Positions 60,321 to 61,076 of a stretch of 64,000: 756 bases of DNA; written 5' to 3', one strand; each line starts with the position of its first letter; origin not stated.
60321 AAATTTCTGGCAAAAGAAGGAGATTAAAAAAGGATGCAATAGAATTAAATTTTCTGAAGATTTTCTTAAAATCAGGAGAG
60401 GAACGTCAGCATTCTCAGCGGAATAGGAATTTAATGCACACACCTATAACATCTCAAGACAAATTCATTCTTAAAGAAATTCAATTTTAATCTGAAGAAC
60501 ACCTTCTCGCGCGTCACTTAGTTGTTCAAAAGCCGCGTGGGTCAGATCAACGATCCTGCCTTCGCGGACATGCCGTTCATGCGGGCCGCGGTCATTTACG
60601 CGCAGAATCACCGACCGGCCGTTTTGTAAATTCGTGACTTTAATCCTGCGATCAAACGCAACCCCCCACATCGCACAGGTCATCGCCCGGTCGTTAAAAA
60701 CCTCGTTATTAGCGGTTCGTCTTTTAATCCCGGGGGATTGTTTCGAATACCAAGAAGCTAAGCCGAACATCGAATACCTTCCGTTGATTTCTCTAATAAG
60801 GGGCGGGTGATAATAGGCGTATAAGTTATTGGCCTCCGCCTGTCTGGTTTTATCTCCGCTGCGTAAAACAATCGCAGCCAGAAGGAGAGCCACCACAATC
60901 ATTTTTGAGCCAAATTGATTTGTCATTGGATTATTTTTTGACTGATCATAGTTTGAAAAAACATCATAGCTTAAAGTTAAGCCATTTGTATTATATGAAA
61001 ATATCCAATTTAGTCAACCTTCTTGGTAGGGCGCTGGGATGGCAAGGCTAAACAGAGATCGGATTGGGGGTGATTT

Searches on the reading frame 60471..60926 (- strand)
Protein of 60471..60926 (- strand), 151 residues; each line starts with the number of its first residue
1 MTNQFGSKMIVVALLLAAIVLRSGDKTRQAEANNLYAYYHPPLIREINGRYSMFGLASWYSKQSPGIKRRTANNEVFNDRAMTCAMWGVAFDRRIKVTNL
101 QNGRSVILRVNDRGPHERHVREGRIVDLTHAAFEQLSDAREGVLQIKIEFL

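Call 43: search_protein_families(library=pfam, proteins=[window:60471-60926:-], max_evalue=0.001)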
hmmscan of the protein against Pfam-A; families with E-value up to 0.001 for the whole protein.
window:60471-60926:- (151 aa): 1 family
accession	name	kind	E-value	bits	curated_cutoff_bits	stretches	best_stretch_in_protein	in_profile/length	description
PF03330.24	DPBB_1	-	6e-14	52.5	28.8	1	55-147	4-82/83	Lytic transglycolase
